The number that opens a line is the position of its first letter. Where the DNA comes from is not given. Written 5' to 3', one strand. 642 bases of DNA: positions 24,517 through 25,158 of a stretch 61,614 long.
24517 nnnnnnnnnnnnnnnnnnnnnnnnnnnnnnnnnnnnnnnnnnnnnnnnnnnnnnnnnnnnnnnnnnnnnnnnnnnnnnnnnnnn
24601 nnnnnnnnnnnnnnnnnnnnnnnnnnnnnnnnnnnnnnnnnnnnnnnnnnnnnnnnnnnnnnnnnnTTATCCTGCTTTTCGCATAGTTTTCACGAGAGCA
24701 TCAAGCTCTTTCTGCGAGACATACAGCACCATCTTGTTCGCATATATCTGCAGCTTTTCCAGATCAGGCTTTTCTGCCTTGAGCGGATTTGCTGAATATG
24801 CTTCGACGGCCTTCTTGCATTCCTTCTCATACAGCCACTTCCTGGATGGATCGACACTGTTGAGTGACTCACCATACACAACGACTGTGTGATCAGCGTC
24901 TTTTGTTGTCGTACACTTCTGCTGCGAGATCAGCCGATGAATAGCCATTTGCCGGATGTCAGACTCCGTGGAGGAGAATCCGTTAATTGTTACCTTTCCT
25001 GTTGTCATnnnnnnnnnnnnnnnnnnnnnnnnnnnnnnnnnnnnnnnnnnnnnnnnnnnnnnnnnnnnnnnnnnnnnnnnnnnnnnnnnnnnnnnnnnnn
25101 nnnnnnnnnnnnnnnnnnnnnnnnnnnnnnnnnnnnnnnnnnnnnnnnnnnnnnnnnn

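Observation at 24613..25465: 0.85-kb GC-rich insert with two divergent orphan genes sharing a palindromic operator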

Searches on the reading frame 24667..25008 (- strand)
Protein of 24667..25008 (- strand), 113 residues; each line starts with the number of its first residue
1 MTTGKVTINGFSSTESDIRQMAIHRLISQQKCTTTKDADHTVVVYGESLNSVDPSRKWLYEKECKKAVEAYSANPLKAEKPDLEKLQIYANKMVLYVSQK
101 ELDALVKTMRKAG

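Call 4: search_protein_families(library=pfam, proteins=[window:24667-25008:-], max_evalue=1)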
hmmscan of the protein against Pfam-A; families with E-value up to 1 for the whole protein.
window:24667-25008:- (113 aa): 0 families

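Call 5: search_protein_families(library=ncbifam, proteins=[window:24667-25008:-], max_evalue=1)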
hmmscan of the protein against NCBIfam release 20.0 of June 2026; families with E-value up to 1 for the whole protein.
window:24667-25008:- (113 aa): 0 families

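Call 6: search_protein_families(library=phrogs, proteins=[window:24667-25008:-], max_evalue=1)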
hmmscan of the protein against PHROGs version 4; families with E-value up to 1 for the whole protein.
window:24667-25008:- (113 aa): 1 family
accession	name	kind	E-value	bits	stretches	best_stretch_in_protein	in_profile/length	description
phrog_4937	-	unknown function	0.12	13.7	1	35-63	28-56/67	-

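Call 7: search_protein_families(library=padloc, proteins=[window:24667-25008:-], max_evalue=1)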
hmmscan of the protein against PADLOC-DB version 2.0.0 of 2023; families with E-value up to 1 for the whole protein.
window:24667-25008:- (113 aa): 0 families

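Call 10: find_homologous_proteins(query=window:24667-25008:-)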
Query window:24667-25008:- (113 aa): 1 proteins with E <= 0.001 among 2 candidates.
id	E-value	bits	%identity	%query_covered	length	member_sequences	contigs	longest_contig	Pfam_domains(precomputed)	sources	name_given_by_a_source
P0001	4.4e-67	240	100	100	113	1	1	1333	-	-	-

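Call 12: find_encoding_contigs(protein=window:24667-25008:-, flank=10000)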
Protein window:24667-25008:- (113 aa): 2 contigs read that carry it; 2 places shown.
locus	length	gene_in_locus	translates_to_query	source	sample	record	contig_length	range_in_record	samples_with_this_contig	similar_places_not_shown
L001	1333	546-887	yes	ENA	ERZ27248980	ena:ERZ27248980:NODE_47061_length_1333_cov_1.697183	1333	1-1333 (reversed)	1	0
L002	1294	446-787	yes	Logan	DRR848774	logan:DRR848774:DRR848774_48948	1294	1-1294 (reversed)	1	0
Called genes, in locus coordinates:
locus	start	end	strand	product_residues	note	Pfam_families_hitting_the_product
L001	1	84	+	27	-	?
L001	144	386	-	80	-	-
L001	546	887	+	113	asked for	-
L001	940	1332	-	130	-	?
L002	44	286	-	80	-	-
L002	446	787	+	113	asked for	-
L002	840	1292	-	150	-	?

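Call 19: find_homologous_proteins(query=A2, max_evalue=0.1)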
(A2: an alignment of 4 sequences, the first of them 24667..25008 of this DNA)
Query A2 (4 sequences) (113 aa, profile of the alignment): 2 proteins with E <= 0.1 among 14 candidates.
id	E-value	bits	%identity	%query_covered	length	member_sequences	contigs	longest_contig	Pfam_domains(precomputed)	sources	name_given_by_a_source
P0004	6.4e-66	237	60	96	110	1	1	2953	-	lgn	-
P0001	4.9e-59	215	100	100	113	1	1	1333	-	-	-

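Call 30: predict_structure(alignment_id=A4)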
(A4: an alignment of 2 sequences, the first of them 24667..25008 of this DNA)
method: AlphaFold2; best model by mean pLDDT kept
length: 113 residues; sequences in the alignment: 2
mean_pLDDT: 66.3   pTM: 0.48
mean pLDDT of the five models: 66.3, 59.9, 46.1, 45.7, 42.3
residues with pLDDT >= 90: 0; 70-90: 56; 50-70: 39; < 50: 18
segments of 3 or more residues with pLDDT < 50: 1-11, 88-92
pLDDT, mean of each block of 10 residues (from residue 1): 35 70 80 74 56 60 74 71 55 69 86 63
secondary structure, 60 per line:
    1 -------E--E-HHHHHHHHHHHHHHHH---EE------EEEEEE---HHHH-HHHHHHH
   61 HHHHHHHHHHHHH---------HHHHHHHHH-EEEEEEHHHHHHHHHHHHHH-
elements in order: H13-28 E40-45 H49-52 H54-73 H83-91 E93-98 H99-112
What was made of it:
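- Tried and rejected: AF2 with only two sequences gave a poor model (pLDDT 66, call 30).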

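Call 34: search_protein_representatives(alignment_id=A4)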
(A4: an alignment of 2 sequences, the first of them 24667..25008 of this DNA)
Query: 2 sequences, 113 profile positions. Proteins with E-value up to 0.001 (for the whole library): 25; up to 1e-10: 11; up to 1e-30: 1. The best 25 are listed.
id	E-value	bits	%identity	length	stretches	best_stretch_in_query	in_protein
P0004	1.0e-63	228.2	-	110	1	1-110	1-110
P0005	1.4e-26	108.7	-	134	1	10-109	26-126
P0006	1.8e-23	98.7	-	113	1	2-108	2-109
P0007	4.4e-16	74.8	-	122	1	13-108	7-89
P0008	1.1e-13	67.1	-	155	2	14-64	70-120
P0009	4.2e-13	65.2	-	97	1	14-113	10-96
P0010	1.8e-12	63.2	-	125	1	18-107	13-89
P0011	2.5e-11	59.5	-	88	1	17-112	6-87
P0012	4.0e-11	58.9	-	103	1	10-110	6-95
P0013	4.4e-11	58.7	-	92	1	12-97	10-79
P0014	7.1e-11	58.1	-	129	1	18-108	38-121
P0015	2.7e-10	56.2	-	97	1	7-103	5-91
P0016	7.1e-10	54.8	-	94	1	13-110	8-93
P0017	1.6e-09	53.7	-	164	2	9-60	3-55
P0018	3.2e-09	52.7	-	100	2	12-64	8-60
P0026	4.0e-06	42.8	-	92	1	15-108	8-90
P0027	3.1e-05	39.9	-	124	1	21-103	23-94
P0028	8.9e-05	38.4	-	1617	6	30-62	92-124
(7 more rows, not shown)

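Call 38: search_solved_structures(query=A6, max_evalue=10)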
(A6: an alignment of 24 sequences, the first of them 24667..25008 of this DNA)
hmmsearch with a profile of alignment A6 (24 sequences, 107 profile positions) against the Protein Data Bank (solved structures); distinct sequences matched with E-value up to 10: 2.
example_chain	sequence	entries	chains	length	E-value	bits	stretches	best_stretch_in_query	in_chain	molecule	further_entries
9qt5_3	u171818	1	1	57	0.73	12.7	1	3-48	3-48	Large ribosomal subunit protein bL32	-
4um2_A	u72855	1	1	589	1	12.2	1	15-65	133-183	TELOMERASE-BINDING PROTEIN EST1A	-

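Call 39: search_protein_families(library=pfam, alignment_id=A6, max_evalue=0.1)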
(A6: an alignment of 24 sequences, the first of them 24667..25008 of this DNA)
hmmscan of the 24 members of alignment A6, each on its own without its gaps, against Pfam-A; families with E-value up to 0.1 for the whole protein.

A. member 1, window:24667-25008:- (113 aa): 0 families

B. families by the number of members that match (of 24 scanned): 13 families
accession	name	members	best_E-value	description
PF21067.2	Rota_NS35_N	1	0.0036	Rotavirus non-structural protein 35, N-terminal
PF13695.12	Zn_ribbon_3CxxC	1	0.0036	Zinc-binding domain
PF00728.28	Glyco_hydro_20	1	0.015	Glycosyl hydrolase family 20, catalytic domain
PF06306.17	CgtA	1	0.023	Beta-1,4-N-acetylgalactosaminyltransferase (CgtA)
PF10727.15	Rossmann-like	1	0.039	Rossmann-like domain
PF05378.19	Hydant_A_N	1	0.042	Hydantoinase/oxoprolinase N-terminal region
PF00742.24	Homoserine_dh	1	0.043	Homoserine dehydrogenase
PF08192.17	Peptidase_S64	1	0.043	Peptidase family S64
PF08830.15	DUF1806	1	0.044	Protein of unknown function (DUF1806)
PF20696.2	UbiD_C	1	0.061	3-octaprenyl-4-hydroxybenzoate carboxy-lyase C-terminal domain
PF14286.12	DHHW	1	0.076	DHHW protein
PF11834.13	KHA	1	0.083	KHA, dimerisation domain of potassium ion channel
PF04282.18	DUF438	1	0.091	Family of unknown function (DUF438)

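Call 42: find_related_loci(query=A7, collection=viral_contigs, flank=8000)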
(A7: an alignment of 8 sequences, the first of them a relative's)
Query A7 (97 aa) in viral_contigs; peptide patterns used: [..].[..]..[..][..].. (x = any residue, [..] = any of these).
75 stretches matched a pattern, but none encodes a relative of the query by tblastn (E <= 1e-3).

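Call 43: find_related_loci(query=A7, collection=metagenome_contigs, flank=8000)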
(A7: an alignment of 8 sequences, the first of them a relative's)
Query A7 (97 aa) in metagenome_contigs; peptide patterns used: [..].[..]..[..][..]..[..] (x = any residue, [..] = any of these).
182 stretches matched a pattern; 13 encode a relative of the query (tblastn E <= 1e-3); 13 distinct loci.
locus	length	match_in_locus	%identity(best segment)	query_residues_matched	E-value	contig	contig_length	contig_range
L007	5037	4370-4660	72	1-97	5e-48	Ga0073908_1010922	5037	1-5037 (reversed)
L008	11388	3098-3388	72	1-97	6e-48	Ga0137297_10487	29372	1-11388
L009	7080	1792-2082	72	1-97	5e-48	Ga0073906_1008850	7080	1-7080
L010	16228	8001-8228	46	11-86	2e-21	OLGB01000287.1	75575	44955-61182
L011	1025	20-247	45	11-86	5e-21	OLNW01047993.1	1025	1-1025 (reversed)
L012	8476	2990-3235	46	14-91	2e-20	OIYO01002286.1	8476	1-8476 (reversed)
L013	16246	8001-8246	48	14-91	2e-20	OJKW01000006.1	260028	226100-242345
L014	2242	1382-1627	46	14-91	3e-20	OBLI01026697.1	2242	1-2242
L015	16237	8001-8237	46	8-88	3e-20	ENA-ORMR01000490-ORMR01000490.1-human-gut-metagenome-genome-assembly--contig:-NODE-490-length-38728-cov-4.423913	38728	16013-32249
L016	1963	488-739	40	9-92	6e-20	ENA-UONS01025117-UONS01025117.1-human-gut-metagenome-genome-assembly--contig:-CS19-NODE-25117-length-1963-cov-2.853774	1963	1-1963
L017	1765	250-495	45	14-91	1e-19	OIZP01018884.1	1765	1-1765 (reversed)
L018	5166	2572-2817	45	11-92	3e-19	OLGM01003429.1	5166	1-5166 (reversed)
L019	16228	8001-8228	46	11-86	9e-19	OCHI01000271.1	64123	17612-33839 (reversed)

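Call 48: predict_structure(alignment_id=A6)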
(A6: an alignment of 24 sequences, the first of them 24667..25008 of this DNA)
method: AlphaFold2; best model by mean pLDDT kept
length: 113 residues; sequences in the alignment: 24
mean_pLDDT: 90.7   pTM: 0.76
mean pLDDT of the five models: 90.7, 90.4, 90.1, 89.9, 89.1
residues with pLDDT >= 90: 92; 70-90: 9; 50-70: 11; < 50: 1
segments of 3 or more residues with pLDDT < 50: none
pLDDT, mean of each block of 10 residues (from residue 1): 54 83 97 97 91 95 97 96 95 97 96 88
secondary structure, 60 per line:
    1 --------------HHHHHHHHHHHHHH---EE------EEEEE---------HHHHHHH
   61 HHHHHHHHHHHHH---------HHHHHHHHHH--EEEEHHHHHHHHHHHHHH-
elements in order: H15-28 E40-44 H54-73 H83-92 E95-98 H99-112
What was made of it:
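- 24667..25008 (-): g113 (gA): 113-aa soluble alpha/beta protein. It is the core gene of the islet, it is hypervariable, and it belongs to a new family. AF2 pLDDT 90.7 (call 48).
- The AF2 model is confident (call 48).
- Tried and rejected: The 24-sequence alignment was used instead (call 48).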

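Call 51: fold_search(model_id=the predicted structure, library=pdb)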
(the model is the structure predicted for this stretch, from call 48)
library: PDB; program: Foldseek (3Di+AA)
matches with E <= 10: 99; with E <= 0.001: 0
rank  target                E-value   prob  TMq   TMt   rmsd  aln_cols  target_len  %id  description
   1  3uf2_H                1.2e+00  0.04  0.18  0.15  15.8       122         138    9  Crystal structure of the human Colony-Stimulating Factor 1 (hCSF-1) cytokine (released 2012-08-22)
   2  4ozd_A                1.8e+00  0.08  0.21  0.20  12.8       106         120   14  Crystal structure of PdSP15a (released 2015-03-04)
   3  3lof_E                2.0e+00  0.09  0.22  0.29  13.2        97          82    9  C-terminal domain of human heat shock 70kDa protein 1B. (released 2010-02-16)
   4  2lbw_MODEL_1_A        2.2e+00  0.08  0.29  0.27  13.2       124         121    6  Solution structure of the S. cerevisiae H/ACA RNP protein Nhp2p-S82W mutant (released 2011-07-06)
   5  3lof_C                2.2e+00  0.05  0.21  0.19  13.1        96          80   11  C-terminal domain of human heat shock 70kDa protein 1B. (released 2010-02-16)
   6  2pby_A                2.5e+00  0.08  0.26  0.13  10.6        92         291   10  Probable Glutaminase from Geobacillus kaustophilus HTA426 (released 2007-06-12)
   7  3uf2_D                2.5e+00  0.03  0.18  0.16  15.8       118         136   10  Crystal structure of the human Colony-Stimulating Factor 1 (hCSF-1) cytokine (released 2012-08-22)
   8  3t6g_D                2.8e+00  0.03  0.14  0.13  14.9       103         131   13  Structure of the complex between NSP3 (SHEP1) and p130Cas (released 2011-11-23)
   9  5lxf_B                2.8e+00  0.03  0.18  0.14  15.8       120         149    6  Crystal structure of the human Macrophage Colony Stimulating Factor M- CSF_C31S variant (released 2017-07-12)
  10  3uf2_A                2.8e+00  0.02  0.17  0.15  15.7       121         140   10  Crystal structure of the human Colony-Stimulating Factor 1 (hCSF-1) cytokine (released 2012-08-22)
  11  6cby_B                3.0e+00  0.08  0.28  0.10  12.1       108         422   15  Crystal structure of human SET and MYND Domain Containing protein 2 with MTF9975 (released 2018-03-14)
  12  1yd8_G                3.0e+00  0.04  0.18  0.21  14.6        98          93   11  COMPLEX OF HUMAN GGA3 GAT DOMAIN AND UBIQUITIN (released 2005-02-22)
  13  3uf2_E                3.0e+00  0.02  0.17  0.14  15.8       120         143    9  Crystal structure of the human Colony-Stimulating Factor 1 (hCSF-1) cytokine (released 2012-08-22)
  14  2pby_C                3.4e+00  0.08  0.27  0.13  10.6        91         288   10  Probable Glutaminase from Geobacillus kaustophilus HTA426 (released 2007-06-12)
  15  7kmw_D                3.4e+00  0.06  0.15  0.08  10.0        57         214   19  Crystal structure of IspD from Mycobacterium paratuberculosis (released 2020-11-11)
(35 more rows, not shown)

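Call 59: fold_search(model_id=the predicted structure, library=viral)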
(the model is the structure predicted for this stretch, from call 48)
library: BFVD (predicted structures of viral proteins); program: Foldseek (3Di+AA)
matches with E <= 10: 181; with E <= 0.001: 0
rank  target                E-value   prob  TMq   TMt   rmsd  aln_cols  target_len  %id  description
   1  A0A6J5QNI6            4.6e-01  0.09  0.21  0.19  18.0       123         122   12  Lipoprotein [uncultured Caudovirales phage]
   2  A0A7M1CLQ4            5.5e-01  0.15  0.19  0.28  17.1        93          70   14  (no name in the UniProt tables at hand)
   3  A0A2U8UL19            8.0e-01  0.04  0.14  0.10  12.9        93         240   16  (no name in the UniProt tables at hand)
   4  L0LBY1                1.0e+00  0.10  0.20  0.22  18.8       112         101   10  Uncharacterized protein [Bacillus phage phiAGATE]
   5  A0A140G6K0            1.1e+00  0.07  0.19  0.10  17.1       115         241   13  Uncharacterized protein [Arthrobacter phage Kitkat]
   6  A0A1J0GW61            1.3e+00  0.12  0.20  0.31  14.2        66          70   24  Acb2/Tad1 hairpin domain-containing protein [Streptomyces phage BRock]
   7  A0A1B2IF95            1.3e+00  0.09  0.27  0.28  16.4       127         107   12  (no name in the UniProt tables at hand)
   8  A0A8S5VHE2            1.5e+00  0.08  0.21  0.10  14.4       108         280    7  Uncharacterized protein [Myoviridae sp. ctkfK18]
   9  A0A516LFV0            1.7e+00  0.14  0.20  0.17   9.4        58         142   16  (no name in the UniProt tables at hand)
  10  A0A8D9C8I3            1.7e+00  0.11  0.28  0.30  11.4       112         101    7  Uncharacterized protein [uncultured marine phage]
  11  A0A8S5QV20            1.7e+00  0.06  0.19  0.20  14.4       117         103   14  Uncharacterized protein [Siphoviridae sp. cthIt11]
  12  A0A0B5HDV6            1.9e+00  0.08  0.24  0.29  12.9        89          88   10  Uncharacterized protein [Vibrio phage phi 1]
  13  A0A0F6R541            1.9e+00  0.05  0.19  0.17  13.1       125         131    8  Uncharacterized protein [Sinorhizobium phage phiM9]
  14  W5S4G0                2.0e+00  0.28  0.35  0.17   8.0       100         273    9  Uncharacterized protein [Pithovirus sibericum]
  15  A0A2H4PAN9            2.0e+00  0.02  0.15  0.13  20.1       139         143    9  (no name in the UniProt tables at hand)
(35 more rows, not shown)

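Call 63: find_encoding_contigs(protein=P0006, flank=6000, max_places=3)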
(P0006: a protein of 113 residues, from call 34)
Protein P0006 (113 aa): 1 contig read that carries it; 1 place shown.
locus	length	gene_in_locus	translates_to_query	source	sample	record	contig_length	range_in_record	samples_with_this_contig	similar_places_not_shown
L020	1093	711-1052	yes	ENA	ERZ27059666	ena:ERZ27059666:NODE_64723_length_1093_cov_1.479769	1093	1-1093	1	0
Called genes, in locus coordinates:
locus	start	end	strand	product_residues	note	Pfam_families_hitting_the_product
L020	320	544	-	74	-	-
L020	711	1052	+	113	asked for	-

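Call 64: find_encoding_contigs(protein=P0027, flank=6000, max_places=3)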
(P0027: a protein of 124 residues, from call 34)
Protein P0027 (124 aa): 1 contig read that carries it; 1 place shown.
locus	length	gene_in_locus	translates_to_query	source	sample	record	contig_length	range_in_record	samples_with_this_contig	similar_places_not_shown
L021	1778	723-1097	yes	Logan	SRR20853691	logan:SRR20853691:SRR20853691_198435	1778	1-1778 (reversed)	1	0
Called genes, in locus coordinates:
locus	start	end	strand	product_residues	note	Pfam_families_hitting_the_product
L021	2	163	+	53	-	?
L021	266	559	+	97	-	-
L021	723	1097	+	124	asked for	-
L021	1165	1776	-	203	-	?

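Call 65: find_encoding_contigs(protein=P0007, flank=6000, max_places=3)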
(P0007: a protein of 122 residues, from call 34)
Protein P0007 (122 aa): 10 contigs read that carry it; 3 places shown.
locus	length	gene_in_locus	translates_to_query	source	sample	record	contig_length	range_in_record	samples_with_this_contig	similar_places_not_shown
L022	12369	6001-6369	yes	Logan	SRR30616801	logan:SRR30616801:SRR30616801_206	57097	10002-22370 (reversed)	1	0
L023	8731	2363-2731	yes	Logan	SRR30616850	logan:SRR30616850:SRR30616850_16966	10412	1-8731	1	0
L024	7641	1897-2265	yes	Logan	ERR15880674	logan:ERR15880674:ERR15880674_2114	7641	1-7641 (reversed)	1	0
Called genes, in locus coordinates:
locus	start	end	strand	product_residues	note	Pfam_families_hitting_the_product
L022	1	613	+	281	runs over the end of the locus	PF00702:Hydrolase (weak), PF08282:Hydrolase_3, PF05116:S6PP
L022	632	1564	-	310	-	PF19293:CdaA_N, PF02457:DAC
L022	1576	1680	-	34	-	-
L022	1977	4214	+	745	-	PF02901:PFL-like, PF01228:Gly_radical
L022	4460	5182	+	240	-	PF13353:Fer4_12, PF04055:Radical_SAM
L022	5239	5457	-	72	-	-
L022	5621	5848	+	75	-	-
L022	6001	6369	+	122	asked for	-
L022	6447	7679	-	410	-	PF08341:TED, PF17802:SpaA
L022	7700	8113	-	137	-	PF04203:Sortase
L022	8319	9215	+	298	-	-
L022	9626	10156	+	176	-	PF14277:DUF4364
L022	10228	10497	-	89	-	-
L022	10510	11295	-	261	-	PF22435:MRM3-like_sub_bind, PF08032:SpoU_sub_bind (weak), PF00588:SpoU_methylase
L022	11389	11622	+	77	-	-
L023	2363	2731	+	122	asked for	-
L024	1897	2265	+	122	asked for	-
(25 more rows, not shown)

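Call 66: find_encoding_contigs(protein=P0011, flank=6000, max_places=3)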
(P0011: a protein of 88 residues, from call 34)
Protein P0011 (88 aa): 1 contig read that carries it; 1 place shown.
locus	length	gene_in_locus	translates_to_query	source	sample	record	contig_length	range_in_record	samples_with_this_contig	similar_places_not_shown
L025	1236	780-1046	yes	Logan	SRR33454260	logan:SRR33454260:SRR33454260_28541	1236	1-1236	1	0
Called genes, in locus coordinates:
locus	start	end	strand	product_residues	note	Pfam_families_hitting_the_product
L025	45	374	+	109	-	-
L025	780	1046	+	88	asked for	-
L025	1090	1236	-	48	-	?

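Call 67: find_encoding_contigs(protein=P0014, flank=6000, max_places=3)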
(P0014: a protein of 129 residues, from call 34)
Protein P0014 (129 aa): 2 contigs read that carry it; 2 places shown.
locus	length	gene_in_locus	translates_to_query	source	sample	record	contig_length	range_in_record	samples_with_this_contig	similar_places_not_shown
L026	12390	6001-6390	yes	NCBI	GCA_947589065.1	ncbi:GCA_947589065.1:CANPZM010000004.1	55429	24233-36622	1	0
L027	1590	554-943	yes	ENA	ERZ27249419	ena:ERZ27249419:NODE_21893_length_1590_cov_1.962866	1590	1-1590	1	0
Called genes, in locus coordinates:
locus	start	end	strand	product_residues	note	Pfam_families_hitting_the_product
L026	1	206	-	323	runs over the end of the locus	PF08378:NERD, PF00570:HRDC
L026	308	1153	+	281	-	PF00702:Hydrolase (weak), PF08282:Hydrolase_3, PF05116:S6PP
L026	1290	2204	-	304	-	PF19293:CdaA_N, PF02457:DAC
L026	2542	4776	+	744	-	PF02901:PFL-like, PF01228:Gly_radical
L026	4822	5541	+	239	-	PF13353:Fer4_12, PF04055:Radical_SAM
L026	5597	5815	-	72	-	-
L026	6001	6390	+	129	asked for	-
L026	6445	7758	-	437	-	PF08341:TED, PF17802:SpaA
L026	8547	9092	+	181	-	PF14277:DUF4364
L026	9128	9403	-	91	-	-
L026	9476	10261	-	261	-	PF22435:MRM3-like_sub_bind, PF08032:SpoU_sub_bind, PF00588:SpoU_methylase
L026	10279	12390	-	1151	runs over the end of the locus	PF17757:UvrB_inter, PF02559:CarD_TRCF_RID, PF00270:DEAD, PF04851:ResIII, PF00271:Helicase_C, PF03461:TRCF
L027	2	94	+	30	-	?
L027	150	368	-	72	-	-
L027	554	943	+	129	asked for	-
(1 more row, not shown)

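Call 68: find_encoding_contigs(protein=P0026, flank=6000, max_places=3)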
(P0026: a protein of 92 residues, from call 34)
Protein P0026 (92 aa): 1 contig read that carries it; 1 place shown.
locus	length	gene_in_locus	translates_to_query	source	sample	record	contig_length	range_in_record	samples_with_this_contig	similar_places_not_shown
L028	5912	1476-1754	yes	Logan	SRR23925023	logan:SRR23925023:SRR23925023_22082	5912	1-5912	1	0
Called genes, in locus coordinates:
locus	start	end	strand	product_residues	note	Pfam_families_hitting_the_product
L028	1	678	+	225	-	?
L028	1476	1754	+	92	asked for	-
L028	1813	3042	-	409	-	PF08341:TED, PF17802:SpaA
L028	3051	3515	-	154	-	PF04203:Sortase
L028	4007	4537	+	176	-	PF14277:DUF4364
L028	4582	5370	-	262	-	PF22435:MRM3-like_sub_bind, PF08032:SpoU_sub_bind (weak), PF00588:SpoU_methylase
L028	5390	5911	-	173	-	?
